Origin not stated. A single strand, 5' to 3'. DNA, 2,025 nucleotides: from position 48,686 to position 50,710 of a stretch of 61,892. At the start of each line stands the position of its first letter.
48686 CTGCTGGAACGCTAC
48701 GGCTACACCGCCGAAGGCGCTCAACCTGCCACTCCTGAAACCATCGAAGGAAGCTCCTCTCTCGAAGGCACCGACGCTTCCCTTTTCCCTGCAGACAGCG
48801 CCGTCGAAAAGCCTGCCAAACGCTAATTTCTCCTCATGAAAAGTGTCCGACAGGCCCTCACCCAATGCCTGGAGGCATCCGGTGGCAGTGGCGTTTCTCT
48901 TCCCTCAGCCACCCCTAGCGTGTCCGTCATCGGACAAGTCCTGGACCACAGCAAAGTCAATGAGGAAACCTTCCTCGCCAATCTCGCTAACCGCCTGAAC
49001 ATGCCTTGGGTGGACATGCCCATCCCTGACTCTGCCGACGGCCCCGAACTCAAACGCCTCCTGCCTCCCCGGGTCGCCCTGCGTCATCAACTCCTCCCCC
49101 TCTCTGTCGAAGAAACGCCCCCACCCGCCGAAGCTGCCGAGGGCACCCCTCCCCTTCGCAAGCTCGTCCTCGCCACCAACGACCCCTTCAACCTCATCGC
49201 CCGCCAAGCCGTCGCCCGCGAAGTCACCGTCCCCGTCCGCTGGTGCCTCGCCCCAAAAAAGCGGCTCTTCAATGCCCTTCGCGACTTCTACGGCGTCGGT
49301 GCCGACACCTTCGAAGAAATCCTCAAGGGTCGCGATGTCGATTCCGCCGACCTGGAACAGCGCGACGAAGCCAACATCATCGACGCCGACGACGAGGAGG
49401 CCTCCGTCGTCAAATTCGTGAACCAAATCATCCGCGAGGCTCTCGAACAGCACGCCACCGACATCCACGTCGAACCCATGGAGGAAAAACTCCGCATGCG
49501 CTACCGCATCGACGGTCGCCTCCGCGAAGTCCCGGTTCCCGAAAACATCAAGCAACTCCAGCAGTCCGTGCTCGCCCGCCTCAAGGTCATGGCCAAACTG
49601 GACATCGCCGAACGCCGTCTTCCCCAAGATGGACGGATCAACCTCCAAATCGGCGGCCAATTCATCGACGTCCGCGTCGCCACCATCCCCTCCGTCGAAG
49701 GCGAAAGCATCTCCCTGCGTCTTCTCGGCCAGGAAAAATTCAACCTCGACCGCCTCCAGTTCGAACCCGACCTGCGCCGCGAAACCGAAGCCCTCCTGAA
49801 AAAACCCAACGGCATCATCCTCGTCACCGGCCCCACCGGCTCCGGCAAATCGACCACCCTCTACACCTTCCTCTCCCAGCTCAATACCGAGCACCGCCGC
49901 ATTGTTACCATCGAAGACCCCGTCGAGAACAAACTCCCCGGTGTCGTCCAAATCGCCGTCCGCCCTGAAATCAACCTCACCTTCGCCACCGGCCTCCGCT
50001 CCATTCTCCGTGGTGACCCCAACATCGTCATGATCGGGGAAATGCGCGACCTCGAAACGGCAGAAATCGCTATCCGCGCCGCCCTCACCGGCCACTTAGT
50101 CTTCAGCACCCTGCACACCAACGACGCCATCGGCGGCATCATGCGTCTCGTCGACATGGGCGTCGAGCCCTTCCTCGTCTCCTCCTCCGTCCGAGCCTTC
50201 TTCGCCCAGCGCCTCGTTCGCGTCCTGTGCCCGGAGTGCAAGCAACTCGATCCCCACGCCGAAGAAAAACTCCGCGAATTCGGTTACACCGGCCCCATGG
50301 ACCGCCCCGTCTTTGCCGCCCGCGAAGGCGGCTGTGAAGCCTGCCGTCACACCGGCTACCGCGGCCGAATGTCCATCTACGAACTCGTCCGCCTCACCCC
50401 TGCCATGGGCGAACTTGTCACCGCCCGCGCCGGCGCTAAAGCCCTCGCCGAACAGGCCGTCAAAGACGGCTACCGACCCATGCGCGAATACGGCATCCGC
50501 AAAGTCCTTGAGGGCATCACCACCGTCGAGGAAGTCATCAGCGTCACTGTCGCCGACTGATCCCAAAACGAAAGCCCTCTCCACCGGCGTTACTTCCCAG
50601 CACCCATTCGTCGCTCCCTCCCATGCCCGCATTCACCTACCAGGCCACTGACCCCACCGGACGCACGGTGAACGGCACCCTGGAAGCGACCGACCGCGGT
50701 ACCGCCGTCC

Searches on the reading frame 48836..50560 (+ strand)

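Call 66: search_protein_families(library=pfam, proteins=[window:48836-50560:+], max_evalue=0.001)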
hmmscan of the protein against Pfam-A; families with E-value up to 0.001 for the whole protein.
window:48836-50560:+ (574 aa): 7 families
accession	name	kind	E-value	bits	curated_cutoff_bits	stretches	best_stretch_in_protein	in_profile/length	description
PF00437.27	T2SSE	-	2.1e-132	441.7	24.9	1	186-568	3-369/370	Type II/IV secretion system protein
PF05157.20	MshEN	-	2.3e-10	40.8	23.1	1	63-154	8-86/90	MshEN domain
PF13401.12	AAA_22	-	2.2e-06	28.4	27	1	324-366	4-46/130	AAA domain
PF13191.12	AAA_16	-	2.1e-05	25.5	32.6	1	324-418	24-109/167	AAA ATPase domain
PF25199.1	nSTAND_NTPase5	-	2.4e-05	24.6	34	1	319-366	35-83/145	Novel STAND NTPase 5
PF13604.12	AAA_30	-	0.00029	21.1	27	0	317-356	10-49/191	AAA domain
PF11888.13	DUF3408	-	0.00096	19.9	29.9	0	344-381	76-113/139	Protein of unknown function (DUF3408)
